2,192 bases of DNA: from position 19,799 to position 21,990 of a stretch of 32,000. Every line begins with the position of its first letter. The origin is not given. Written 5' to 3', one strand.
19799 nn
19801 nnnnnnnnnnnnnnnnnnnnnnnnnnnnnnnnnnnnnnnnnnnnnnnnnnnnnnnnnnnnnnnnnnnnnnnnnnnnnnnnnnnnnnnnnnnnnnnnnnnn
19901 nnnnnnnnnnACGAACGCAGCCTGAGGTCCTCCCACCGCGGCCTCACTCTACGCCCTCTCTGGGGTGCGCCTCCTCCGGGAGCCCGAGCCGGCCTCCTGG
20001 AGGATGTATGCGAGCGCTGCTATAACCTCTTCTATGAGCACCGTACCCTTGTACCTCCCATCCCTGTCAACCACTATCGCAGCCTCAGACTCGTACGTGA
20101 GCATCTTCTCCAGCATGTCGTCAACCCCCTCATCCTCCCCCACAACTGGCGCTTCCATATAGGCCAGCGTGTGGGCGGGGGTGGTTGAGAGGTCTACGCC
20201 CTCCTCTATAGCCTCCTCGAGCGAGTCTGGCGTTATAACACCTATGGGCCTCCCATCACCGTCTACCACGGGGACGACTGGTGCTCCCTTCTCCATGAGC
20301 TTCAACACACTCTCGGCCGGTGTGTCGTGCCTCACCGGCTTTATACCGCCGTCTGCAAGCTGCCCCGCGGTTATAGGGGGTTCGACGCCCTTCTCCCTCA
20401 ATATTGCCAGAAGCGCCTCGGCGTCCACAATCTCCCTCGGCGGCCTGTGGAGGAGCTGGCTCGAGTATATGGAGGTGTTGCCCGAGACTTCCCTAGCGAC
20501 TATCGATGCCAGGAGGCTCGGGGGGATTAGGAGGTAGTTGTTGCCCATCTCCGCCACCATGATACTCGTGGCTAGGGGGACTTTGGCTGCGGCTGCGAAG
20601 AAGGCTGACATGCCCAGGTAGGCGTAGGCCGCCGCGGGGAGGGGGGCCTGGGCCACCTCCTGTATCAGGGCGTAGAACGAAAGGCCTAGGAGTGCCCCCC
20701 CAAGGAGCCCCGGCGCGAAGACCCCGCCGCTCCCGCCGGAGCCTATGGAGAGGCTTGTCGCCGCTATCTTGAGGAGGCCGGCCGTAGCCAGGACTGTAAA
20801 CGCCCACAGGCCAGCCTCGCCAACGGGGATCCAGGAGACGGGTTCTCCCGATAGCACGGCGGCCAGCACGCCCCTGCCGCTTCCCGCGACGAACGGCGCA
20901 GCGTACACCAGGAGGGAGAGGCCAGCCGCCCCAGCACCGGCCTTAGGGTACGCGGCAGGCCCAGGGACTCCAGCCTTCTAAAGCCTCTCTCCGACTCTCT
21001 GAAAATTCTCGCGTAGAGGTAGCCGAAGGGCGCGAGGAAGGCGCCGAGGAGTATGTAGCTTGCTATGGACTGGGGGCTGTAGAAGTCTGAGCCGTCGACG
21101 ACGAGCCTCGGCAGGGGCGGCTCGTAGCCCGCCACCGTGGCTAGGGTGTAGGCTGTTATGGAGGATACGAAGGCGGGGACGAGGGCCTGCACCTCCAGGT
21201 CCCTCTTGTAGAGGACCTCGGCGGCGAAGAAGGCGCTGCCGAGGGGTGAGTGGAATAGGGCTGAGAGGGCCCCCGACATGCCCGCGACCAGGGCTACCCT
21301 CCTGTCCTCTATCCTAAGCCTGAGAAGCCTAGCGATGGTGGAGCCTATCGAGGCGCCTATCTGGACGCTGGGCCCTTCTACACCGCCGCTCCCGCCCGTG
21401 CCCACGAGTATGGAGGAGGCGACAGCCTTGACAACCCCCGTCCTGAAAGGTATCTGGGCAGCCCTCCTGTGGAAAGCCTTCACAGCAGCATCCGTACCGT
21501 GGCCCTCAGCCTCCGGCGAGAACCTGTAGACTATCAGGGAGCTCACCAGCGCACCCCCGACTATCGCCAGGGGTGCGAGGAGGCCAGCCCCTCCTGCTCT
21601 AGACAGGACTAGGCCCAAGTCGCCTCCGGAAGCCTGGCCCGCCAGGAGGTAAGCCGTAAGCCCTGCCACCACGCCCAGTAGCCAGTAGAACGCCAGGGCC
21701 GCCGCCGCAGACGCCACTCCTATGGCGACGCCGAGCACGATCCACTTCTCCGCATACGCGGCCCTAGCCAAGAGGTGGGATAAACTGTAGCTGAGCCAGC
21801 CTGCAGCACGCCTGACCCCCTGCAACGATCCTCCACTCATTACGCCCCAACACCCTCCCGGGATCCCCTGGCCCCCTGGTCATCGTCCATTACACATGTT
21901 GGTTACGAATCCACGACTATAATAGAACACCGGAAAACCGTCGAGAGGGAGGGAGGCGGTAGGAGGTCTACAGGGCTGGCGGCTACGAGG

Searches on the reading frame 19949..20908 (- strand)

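Call 37: search_protein_families(library=pfam, proteins=[window:19949-20908:-], max_evalue=0.00001)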
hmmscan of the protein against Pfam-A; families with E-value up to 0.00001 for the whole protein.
window:19949-20908:- (319 aa): 2 families
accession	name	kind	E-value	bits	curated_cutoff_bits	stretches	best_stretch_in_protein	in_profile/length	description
PF00654.25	Voltage_CLC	-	2.9e-23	83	24.8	1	4-142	218-345/346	Voltage gated chloride channel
PF00571.33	CBS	-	3.6e-14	53.3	24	1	191-234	11-55/57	CBS domain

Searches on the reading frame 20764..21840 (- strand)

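Call 37: search_protein_families(library=pfam, proteins=[window:20764-21840:-], max_evalue=0.00001)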
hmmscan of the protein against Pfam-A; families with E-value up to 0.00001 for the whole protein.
window:20764-21840:- (358 aa): 1 family
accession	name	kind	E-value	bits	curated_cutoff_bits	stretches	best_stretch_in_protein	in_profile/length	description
PF00654.25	Voltage_CLC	-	7.6e-48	163.9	24.8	1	96-307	1-210/346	Voltage gated chloride channel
